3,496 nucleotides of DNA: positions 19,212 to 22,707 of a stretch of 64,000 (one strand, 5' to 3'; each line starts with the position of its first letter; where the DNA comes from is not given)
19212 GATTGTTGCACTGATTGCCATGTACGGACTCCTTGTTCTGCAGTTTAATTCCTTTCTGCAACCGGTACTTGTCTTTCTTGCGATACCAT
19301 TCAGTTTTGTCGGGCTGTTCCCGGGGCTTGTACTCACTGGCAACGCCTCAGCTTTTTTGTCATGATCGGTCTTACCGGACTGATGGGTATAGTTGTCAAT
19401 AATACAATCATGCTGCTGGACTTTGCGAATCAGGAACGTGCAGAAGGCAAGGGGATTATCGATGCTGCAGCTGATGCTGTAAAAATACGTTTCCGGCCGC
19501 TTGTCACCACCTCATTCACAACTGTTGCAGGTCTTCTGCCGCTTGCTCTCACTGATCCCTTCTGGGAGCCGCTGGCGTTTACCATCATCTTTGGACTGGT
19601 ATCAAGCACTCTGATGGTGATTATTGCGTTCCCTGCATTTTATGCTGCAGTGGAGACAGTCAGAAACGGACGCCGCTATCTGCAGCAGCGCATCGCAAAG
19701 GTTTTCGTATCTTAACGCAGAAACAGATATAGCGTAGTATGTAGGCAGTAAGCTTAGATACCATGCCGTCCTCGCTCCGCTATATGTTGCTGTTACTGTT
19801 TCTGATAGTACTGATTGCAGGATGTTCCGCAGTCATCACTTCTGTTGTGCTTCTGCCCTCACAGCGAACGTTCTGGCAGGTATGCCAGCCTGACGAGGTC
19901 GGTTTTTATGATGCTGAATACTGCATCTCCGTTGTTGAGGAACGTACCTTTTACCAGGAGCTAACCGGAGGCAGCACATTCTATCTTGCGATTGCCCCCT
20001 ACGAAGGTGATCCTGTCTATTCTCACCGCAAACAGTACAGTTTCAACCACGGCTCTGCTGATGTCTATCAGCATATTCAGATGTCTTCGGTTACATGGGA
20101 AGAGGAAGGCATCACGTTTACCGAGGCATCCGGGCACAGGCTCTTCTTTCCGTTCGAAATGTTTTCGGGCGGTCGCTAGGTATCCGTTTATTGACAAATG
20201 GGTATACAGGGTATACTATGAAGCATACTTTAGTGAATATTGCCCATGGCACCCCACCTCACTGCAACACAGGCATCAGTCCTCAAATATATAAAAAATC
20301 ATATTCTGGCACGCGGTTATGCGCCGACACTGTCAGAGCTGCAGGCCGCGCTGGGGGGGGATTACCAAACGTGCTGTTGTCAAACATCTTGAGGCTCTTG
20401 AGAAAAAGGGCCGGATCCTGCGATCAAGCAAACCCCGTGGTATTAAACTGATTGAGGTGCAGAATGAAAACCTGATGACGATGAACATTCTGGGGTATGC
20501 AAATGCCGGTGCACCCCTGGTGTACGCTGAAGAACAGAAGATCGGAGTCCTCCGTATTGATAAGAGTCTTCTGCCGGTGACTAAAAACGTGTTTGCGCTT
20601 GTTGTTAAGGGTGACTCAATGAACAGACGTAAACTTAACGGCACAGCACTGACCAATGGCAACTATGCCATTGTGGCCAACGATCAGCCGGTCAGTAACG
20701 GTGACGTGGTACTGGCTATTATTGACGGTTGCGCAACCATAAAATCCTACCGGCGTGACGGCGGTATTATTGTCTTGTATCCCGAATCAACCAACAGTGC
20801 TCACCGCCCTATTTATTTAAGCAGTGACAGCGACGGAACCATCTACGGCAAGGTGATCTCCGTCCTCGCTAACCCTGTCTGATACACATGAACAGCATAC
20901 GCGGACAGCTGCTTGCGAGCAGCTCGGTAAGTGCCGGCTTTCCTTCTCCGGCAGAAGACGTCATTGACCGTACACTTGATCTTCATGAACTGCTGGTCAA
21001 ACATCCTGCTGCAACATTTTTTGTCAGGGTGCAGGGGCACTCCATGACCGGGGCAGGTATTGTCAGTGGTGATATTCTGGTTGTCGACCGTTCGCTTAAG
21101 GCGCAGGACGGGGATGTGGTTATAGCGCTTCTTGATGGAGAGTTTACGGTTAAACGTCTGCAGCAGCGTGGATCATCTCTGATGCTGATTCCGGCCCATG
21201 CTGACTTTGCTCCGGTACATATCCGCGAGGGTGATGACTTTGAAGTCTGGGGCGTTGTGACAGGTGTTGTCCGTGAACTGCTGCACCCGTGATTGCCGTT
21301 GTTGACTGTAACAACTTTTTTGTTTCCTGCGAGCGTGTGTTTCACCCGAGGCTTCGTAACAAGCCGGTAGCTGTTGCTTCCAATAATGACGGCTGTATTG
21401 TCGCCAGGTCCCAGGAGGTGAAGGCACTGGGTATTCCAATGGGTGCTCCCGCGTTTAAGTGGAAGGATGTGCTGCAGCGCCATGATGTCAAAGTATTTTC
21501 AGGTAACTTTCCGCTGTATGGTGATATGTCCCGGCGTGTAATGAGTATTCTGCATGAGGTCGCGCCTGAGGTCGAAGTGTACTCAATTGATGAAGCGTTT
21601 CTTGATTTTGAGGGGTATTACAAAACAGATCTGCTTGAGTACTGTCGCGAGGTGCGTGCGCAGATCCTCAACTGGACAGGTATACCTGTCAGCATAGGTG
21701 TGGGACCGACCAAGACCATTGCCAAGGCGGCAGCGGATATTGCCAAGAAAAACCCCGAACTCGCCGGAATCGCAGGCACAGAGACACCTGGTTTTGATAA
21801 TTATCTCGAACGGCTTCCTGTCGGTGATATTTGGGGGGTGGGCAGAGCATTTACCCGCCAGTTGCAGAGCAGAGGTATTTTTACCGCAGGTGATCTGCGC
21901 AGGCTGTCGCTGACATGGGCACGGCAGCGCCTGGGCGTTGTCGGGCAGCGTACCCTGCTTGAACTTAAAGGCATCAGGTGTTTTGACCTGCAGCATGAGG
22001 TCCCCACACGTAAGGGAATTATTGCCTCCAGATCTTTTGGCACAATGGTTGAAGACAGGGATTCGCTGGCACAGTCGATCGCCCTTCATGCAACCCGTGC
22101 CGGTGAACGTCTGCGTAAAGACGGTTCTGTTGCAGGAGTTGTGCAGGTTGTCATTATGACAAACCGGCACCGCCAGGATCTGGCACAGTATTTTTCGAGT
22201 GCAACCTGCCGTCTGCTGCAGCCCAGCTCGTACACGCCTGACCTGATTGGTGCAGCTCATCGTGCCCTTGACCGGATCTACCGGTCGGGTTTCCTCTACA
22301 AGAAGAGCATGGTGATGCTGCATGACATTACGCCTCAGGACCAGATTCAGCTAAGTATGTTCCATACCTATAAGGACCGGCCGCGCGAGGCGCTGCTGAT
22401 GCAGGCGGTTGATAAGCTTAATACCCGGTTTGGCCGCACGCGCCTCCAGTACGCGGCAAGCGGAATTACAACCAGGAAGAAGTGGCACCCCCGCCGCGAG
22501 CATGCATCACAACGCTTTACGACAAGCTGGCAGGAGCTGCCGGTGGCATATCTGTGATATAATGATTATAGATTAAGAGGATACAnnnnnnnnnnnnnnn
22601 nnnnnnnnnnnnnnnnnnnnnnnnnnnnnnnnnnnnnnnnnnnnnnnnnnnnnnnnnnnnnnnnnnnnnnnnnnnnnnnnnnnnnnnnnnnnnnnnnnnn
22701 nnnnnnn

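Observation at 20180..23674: SOS cassette lexA-umuD-umuC plus an unknown fourth gene, with a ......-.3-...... inverted repeat over the promoter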

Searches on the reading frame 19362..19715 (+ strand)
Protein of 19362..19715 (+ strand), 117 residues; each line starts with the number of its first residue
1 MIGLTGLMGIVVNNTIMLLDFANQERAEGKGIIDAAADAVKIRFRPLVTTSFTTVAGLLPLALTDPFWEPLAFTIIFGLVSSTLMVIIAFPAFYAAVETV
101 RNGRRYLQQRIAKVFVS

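Call 80: list_cluster_members(proteins=[P0001, P0003, window:19362-19715:+, window:25231-26325:+])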
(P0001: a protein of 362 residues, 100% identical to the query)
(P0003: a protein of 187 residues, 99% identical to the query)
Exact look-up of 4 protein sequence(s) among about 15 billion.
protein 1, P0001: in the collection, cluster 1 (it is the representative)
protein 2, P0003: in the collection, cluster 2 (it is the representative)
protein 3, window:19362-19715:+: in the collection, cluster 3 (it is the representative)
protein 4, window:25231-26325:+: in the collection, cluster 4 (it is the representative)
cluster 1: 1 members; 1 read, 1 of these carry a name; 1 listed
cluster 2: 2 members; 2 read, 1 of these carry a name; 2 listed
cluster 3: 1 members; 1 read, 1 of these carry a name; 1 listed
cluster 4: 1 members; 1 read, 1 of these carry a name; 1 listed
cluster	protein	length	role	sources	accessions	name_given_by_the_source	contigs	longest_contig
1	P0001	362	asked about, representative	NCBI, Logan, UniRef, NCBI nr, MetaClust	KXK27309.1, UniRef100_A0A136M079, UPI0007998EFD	MAG: hypothetical protein TR69_WS6001000184 [candidate division WS6 bacterium OLB20] | Uncharacterized protein n=1 Tax=candidate division WS6 bacterium OLB20 TaxID=1617426 ... | status=active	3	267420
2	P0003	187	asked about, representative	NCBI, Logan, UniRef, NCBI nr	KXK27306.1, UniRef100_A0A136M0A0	MAG: LexA repressor [candidate division WS6 bacterium OLB20] | LexA repressor n=1 Tax=candidate division WS6 bacterium OLB20 TaxID=1617426 ...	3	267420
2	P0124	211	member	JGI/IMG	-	-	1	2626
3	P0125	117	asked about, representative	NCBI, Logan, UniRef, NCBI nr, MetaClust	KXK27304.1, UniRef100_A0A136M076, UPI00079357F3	MAG: Multidrug resistance protein MexB [candidate division WS6 bacterium OLB20] | Multidrug resistance protein MexB n=1 Tax=candidate division WS6 bacterium OLB20 ... | status=active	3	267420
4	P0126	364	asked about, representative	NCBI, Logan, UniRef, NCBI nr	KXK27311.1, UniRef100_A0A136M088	MAG: tricarballylate dehydrogenase [candidate division WS6 bacterium OLB20] | Tricarballylate dehydrogenase n=1 Tax=candidate division WS6 bacterium OLB20 ...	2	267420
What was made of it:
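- The 187-aa product is recorded on 3 contigs (call 80).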

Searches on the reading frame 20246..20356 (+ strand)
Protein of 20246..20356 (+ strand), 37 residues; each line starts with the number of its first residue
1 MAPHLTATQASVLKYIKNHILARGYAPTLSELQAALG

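Call 3: search_protein_families(library=pfam, proteins=[window:20246-20356:+], max_evalue=0.01)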
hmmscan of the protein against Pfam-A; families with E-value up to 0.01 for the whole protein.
window:20246-20356:+ (37 aa): 1 family
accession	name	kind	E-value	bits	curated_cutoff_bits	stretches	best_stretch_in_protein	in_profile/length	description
PF01726.22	LexA_DNA_bind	-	1.3e-07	31.8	23.7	1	4-37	3-36/65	LexA DNA binding domain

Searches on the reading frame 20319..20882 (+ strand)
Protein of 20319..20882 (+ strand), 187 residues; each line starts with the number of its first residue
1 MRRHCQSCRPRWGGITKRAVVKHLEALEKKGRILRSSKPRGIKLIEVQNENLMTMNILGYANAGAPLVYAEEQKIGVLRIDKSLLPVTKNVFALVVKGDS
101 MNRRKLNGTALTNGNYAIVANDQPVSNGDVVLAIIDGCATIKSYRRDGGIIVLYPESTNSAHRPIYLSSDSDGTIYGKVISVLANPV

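Call 3: search_protein_families(library=pfam, proteins=[window:20319-20882:+], max_evalue=0.01)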
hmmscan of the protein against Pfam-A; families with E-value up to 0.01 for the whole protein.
window:20319-20882:+ (187 aa): 1 family
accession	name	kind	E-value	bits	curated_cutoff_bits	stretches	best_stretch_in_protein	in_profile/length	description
PF00717.28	Peptidase_S24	-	2.6e-19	69.5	23.3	1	57-180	2-116/116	Peptidase S24-like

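Call 79: find_encoding_contigs(protein=window:20319-20882:+, flank=3000, max_places=8)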
Protein window:20319-20882:+ (187 aa): no gene with exactly this product is on record in the collection.

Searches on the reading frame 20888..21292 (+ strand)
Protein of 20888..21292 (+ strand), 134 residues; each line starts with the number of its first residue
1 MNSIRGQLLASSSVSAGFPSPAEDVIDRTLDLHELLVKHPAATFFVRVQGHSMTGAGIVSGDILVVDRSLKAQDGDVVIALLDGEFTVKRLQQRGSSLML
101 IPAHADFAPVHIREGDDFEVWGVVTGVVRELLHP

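Call 3: search_protein_families(library=pfam, proteins=[window:20888-21292:+], max_evalue=0.01)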
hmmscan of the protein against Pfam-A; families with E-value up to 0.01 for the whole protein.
window:20888-21292:+ (134 aa): 1 family
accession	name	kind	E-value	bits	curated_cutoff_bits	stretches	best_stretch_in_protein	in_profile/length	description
PF00717.28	Peptidase_S24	-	3e-30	104.7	23.3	1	12-124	4-115/116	Peptidase S24-like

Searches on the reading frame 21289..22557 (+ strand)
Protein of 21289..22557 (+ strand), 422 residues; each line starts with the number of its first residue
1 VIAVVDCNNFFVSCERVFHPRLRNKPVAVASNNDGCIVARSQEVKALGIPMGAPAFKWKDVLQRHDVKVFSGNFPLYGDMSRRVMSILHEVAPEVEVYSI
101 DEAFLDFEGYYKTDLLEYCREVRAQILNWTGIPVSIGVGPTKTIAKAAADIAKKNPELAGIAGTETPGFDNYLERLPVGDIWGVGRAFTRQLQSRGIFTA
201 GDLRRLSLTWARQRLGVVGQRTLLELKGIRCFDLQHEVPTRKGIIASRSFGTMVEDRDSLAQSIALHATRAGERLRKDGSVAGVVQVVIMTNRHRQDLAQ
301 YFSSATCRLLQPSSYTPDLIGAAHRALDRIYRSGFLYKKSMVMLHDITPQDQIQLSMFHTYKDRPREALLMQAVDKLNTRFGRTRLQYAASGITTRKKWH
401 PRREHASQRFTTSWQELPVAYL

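Call 3: search_protein_families(library=pfam, proteins=[window:21289-22557:+], max_evalue=0.01)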
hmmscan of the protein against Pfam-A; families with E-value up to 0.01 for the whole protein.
window:21289-22557:+ (422 aa): 5 families
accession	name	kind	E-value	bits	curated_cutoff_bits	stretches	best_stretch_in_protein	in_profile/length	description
PF00817.25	IMS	-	1.8e-39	135.5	23.2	1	5-150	1-148/148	impB/mucB/samB family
PF11799.13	IMS_C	-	2.2e-19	70.3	20.7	1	241-357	1-109/109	impB/mucB/samB family C-terminal domain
PF13438.11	DUF4113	-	4.5e-19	68.7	24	1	370-420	3-51/51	Domain of unknown function (DUF4113)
PF11798.14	IMS_HHH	-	9.3e-06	26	24.4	1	170-197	5-32/32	IMS family HHH motif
PF21999.2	IMS_HHH_1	-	0.0004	21.2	27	1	180-216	2-38/53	DNA polymerase-iota, thumb domain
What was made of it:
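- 21289..22557 (+): umuC (422 aa), a Y-family polymerase subunit of Pol V. Call 3 (IMS, IMS_C, IMS_HHH, DUF4113).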

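Call 43: find_related_loci(query=A2, collection=metagenome_contigs, flank=5000)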
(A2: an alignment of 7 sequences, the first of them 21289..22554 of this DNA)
Query A2 (422 aa) in metagenome_contigs; peptide patterns used: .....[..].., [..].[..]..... (x = any residue, [..] = any of these).
600 stretches matched a pattern (row limit reached: there are more); 584 encode a relative of the query (tblastn E <= 1e-3); the best 80 are kept; 80 distinct loci.
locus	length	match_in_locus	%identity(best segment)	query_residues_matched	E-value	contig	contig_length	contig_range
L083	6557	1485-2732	47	1-417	2e-129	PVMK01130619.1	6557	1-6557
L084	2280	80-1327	46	1-418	9e-134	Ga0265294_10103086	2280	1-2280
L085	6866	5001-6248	44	1-418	1e-122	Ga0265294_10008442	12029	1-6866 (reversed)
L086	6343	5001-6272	44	1-417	1e-121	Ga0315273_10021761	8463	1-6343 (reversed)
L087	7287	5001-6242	44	3-417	3e-121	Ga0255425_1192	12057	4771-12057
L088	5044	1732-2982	47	1-420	3e-121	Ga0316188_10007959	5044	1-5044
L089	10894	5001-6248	45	1-419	5e-120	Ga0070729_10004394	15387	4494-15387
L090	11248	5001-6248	44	1-419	2e-119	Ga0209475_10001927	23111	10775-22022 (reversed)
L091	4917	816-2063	47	1-418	8e-120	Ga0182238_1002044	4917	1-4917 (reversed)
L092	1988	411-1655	44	2-418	4e-127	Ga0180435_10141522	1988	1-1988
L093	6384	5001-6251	45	1-419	5e-119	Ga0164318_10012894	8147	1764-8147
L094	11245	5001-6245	44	1-417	1e-118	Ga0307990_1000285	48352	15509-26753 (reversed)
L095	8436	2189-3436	45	2-418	2e-118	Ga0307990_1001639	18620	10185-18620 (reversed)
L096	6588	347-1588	45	1-417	3e-118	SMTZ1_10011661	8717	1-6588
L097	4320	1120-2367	44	2-418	4e-119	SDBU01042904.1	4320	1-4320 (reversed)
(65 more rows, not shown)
